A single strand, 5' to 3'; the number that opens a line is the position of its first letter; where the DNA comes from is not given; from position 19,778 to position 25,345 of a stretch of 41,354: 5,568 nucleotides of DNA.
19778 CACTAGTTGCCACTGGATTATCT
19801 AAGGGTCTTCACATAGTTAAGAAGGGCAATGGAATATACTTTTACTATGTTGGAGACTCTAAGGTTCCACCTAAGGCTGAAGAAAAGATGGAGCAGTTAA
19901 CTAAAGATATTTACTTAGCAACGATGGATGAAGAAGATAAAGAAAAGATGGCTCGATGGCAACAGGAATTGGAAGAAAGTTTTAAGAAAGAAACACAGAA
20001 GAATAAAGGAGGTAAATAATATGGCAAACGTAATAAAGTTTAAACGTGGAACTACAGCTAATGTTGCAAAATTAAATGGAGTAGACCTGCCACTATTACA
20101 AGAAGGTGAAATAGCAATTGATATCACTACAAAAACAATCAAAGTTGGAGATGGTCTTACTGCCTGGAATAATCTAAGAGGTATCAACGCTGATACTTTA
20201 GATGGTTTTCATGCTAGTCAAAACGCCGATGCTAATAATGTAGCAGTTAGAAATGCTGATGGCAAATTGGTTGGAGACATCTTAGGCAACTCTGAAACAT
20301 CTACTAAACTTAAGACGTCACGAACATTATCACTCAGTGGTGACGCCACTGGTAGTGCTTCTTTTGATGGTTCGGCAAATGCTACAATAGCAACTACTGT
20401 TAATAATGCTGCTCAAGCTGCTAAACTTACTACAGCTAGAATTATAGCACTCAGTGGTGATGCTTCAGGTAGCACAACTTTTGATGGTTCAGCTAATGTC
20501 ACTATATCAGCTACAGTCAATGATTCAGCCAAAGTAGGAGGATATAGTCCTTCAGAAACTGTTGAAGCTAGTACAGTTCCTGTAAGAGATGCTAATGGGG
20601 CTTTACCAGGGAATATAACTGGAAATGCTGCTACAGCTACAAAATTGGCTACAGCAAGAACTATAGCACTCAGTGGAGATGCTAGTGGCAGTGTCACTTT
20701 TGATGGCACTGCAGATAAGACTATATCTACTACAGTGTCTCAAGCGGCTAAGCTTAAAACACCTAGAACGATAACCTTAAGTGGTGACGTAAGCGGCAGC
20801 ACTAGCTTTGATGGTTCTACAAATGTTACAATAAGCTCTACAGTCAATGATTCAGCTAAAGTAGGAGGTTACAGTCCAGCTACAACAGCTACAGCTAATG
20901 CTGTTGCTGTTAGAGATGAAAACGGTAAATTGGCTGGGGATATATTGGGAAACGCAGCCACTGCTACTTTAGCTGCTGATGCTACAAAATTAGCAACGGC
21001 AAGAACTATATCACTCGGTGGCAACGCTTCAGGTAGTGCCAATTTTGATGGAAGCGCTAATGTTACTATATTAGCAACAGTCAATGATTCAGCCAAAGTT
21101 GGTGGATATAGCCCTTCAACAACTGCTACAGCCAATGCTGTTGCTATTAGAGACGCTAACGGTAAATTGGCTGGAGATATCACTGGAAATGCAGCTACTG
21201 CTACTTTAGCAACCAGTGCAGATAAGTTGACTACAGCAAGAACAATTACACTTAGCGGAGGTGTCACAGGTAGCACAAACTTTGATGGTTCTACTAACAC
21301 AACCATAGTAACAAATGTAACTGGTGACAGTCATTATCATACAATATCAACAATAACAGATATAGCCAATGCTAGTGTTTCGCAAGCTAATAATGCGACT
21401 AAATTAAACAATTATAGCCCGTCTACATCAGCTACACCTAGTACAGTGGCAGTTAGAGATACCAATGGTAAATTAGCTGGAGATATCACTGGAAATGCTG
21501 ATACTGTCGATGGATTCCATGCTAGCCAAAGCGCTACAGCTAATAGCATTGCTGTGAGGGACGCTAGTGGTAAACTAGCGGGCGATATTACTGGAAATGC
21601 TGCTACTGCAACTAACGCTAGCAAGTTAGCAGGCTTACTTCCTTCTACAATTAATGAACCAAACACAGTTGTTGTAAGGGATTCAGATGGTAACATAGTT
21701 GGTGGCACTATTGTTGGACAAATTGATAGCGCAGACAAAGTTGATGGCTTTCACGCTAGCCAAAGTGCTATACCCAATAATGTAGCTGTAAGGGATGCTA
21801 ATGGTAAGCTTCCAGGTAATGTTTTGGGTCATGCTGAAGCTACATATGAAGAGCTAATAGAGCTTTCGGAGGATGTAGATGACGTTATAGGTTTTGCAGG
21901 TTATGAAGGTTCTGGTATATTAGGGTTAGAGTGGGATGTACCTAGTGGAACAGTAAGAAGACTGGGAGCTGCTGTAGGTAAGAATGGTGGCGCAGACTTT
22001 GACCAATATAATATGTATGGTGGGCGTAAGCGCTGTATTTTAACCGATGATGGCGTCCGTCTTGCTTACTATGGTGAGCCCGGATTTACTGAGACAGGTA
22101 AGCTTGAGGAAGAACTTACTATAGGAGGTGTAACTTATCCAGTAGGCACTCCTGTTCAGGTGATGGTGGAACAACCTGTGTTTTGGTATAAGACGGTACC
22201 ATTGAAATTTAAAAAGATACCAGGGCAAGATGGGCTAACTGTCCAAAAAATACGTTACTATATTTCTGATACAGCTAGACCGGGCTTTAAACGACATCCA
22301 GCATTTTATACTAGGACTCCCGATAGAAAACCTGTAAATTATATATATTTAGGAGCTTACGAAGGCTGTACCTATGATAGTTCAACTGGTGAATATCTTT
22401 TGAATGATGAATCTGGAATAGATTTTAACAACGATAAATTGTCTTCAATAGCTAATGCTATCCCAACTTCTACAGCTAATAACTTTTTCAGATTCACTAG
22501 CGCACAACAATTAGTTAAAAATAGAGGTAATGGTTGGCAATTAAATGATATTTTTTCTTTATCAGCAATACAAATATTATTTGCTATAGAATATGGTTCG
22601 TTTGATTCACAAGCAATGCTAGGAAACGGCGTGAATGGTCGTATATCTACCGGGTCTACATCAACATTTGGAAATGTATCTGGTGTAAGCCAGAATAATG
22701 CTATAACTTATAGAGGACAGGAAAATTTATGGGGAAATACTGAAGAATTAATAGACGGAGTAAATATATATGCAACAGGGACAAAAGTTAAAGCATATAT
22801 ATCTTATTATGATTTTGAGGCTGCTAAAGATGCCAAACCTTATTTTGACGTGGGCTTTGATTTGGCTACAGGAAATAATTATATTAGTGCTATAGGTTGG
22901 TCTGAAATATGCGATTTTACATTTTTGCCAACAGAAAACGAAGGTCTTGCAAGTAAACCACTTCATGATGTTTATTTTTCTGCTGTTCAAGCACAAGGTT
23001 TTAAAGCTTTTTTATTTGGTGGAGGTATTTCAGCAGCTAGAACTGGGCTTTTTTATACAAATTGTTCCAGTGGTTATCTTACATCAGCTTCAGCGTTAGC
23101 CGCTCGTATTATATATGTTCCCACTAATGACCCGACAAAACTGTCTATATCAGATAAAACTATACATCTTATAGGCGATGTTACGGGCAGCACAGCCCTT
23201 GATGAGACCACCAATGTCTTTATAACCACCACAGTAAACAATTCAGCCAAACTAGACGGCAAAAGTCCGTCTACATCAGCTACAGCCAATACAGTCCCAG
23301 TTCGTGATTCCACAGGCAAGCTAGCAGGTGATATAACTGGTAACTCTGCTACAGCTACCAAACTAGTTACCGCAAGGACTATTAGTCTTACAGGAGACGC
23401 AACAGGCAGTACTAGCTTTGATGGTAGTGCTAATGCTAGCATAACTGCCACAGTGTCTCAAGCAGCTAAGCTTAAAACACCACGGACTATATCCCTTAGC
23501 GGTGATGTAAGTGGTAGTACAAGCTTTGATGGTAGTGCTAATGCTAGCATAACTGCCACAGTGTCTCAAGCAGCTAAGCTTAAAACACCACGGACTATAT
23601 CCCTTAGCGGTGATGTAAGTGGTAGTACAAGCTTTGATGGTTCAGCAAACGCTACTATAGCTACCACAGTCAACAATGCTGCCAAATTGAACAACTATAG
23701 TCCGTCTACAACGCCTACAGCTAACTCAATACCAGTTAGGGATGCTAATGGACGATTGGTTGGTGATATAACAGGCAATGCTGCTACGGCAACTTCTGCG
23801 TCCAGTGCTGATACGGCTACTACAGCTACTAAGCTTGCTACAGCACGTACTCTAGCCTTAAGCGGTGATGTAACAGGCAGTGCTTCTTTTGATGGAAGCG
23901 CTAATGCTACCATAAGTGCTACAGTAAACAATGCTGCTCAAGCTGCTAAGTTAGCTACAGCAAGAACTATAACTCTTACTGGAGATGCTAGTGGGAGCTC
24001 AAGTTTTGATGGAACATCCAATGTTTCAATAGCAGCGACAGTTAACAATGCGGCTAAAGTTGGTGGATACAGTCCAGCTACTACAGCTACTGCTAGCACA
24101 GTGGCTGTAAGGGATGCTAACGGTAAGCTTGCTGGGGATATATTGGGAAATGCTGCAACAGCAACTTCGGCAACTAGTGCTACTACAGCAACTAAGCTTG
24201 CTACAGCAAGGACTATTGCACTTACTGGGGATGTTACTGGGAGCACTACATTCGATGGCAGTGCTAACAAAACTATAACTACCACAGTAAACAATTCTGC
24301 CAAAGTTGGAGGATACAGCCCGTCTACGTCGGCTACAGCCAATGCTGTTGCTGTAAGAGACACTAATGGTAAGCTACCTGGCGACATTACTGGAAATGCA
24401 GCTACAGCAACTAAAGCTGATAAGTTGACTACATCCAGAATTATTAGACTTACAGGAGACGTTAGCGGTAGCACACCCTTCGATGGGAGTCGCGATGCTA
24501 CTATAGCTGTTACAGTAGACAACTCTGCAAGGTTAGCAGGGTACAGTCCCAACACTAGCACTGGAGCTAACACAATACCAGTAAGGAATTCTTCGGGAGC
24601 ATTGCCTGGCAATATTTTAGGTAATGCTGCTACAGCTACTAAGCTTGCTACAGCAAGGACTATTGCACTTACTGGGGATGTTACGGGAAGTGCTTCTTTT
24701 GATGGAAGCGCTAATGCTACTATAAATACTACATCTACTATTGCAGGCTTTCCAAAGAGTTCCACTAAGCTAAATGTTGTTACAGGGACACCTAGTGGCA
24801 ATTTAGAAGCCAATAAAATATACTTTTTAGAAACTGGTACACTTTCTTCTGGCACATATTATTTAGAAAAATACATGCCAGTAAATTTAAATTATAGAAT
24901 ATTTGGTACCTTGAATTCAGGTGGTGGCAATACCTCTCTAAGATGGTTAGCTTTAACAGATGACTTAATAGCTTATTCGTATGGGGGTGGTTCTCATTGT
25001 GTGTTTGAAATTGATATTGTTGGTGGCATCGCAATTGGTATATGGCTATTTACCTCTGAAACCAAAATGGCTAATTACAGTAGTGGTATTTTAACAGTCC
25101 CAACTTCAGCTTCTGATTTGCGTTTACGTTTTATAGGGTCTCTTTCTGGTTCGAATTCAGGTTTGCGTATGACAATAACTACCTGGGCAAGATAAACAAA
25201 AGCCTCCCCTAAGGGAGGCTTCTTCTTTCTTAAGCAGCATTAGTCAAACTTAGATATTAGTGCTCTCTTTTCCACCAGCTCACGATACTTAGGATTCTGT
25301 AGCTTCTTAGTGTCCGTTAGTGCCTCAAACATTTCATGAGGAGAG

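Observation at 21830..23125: C-type-lectin/FGE-like (Mtd-type) receptor-binding domain lies in the middle of the fibre, which looks like two fibres fused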

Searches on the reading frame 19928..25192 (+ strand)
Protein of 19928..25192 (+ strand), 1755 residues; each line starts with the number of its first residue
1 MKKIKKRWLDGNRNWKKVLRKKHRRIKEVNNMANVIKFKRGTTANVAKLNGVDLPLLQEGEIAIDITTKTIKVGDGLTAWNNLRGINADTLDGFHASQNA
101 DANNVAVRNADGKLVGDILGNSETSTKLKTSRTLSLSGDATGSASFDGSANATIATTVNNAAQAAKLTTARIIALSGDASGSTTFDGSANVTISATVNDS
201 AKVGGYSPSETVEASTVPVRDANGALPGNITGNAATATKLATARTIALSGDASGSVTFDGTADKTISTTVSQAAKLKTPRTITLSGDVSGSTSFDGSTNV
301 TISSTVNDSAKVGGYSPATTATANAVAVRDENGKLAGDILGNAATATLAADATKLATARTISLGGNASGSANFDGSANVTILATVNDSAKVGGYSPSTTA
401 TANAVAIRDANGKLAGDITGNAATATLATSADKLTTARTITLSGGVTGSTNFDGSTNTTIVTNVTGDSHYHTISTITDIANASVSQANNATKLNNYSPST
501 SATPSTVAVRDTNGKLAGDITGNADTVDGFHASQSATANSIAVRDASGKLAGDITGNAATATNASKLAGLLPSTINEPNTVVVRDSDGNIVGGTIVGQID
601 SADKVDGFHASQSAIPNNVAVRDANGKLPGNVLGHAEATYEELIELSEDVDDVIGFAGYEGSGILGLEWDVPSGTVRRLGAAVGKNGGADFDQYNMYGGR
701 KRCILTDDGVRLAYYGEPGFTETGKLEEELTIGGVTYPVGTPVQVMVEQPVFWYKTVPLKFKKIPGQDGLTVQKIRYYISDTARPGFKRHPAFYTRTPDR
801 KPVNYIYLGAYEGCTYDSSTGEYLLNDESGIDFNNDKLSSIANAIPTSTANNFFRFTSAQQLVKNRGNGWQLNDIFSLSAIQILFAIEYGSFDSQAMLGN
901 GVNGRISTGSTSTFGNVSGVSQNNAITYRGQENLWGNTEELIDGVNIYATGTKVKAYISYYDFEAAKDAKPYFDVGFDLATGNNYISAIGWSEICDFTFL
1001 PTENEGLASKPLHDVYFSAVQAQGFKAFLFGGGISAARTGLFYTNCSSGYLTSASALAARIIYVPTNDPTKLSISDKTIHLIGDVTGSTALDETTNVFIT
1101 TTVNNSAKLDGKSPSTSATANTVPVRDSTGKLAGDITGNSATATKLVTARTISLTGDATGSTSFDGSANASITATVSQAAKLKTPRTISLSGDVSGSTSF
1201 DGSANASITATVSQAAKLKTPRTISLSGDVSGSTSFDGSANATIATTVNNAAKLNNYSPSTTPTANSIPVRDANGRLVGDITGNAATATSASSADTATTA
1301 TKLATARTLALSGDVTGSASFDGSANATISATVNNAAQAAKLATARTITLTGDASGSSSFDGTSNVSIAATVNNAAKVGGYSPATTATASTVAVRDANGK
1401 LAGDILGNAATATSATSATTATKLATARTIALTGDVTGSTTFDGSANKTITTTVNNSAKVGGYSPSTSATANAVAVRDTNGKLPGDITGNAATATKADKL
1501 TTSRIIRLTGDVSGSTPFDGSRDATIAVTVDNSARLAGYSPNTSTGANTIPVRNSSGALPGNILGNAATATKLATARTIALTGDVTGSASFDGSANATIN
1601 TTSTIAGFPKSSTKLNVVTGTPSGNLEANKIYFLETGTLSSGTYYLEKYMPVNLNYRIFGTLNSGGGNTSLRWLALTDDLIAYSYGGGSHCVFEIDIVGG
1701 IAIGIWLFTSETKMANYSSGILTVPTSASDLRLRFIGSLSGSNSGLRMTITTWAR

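Call 6: search_protein_families(library=pfam, proteins=[window:19928-25192:+], max_evalue=1)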
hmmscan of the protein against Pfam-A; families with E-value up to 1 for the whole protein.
window:19928-25192:+ (1755 aa): 2 families
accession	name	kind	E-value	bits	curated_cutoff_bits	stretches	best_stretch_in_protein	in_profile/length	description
PF18454.7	Mtd_N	-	1.2e-09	38.4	26.3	1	36-77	1-36/37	Major tropism determinant N-terminal domain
PF10816.13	DUF2760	-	0.01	16.1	25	0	1504-1521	76-93/124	Domain of unknown function (DUF2760)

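Call 7: search_protein_families(library=phrogs, proteins=[window:19928-25192:+], max_evalue=0.1)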
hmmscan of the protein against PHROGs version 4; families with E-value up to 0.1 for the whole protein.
window:19928-25192:+ (1755 aa): 23 families
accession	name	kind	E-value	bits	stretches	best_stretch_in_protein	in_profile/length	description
phrog_7389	-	tail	3.3e-137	460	14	1543-1608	313-382/732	tail fiber protein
phrog_5181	-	unknown function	7.3e-137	458.7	11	1333-1465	262-414/763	-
phrog_3018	-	head and packaging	3.7e-130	435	15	1565-1608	97-140/341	head decoration protein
phrog_11011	-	tail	1.3e-124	418.5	14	1295-1336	530-571/1291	long tail fiber protein distal subunit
phrog_23820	-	tail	1.6e-95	320.3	14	158-202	48-92/221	tail fiber protein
phrog_697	-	head and packaging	4.7e-94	317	14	32-158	1-122/2079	structural protein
phrog_8378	-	tail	5.7e-91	307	14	1215-1254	339-378/1446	tail fiber protein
phrog_21722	-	tail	1.1e-62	213.4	12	163-345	46-233/576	long tail fiber protein distal subunit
phrog_5302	-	tail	2.6e-59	202.2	1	637-1066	128-545/548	tail protein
phrog_38759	-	unknown function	3e-59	202.4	12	1566-1606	58-98/920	-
phrog_356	-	tail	2.1e-51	176.3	13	214-271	138-195/924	minor tail protein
phrog_7098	-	unknown function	1.1e-36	127.6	9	1565-1603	58-96/202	-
phrog_22284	-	tail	8.1e-31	107.8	11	350-389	1008-1047/1236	tail fiber protein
phrog_33377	-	unknown function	1.2e-16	61.2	5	158-214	62-118/456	-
phrog_7911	-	tail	8.6e-13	48.3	2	195-270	493-565/915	tail protein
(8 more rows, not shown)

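Call 78: find_encoding_contigs(protein=window:19928-25192:+, flank=2000, max_places=4)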
Protein window:19928-25192:+ (1755 aa): no gene with exactly this product is on record in the collection.

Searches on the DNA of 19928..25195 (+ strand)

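Call 10: search_dna_similar(query=window:19928-25195:+, collection=phages, mode=near, max_rows=20)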
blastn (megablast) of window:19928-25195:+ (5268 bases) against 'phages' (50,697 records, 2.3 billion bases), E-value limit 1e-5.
No match.

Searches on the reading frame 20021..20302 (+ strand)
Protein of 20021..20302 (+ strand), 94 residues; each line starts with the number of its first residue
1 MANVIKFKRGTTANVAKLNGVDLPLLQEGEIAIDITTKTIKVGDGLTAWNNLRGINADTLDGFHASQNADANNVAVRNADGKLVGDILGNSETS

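Call 81: search_protein_families(library=pfam, proteins=[window:20021-20300:+], max_evalue=1)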
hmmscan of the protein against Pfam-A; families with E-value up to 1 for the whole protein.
window:20021-20300:+ (93 aa): 1 family
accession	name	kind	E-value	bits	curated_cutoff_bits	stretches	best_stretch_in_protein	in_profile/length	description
PF18454.7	Mtd_N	-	1.7e-11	44.2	26.3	1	5-46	1-36/37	Major tropism determinant N-terminal domain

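Call 84: find_homologous_proteins(query=window:20021-20302:+, max_evalue=0.00001)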
Query window:20021-20302:+: no candidate shares three 5-residue words with the query. No homologue found.
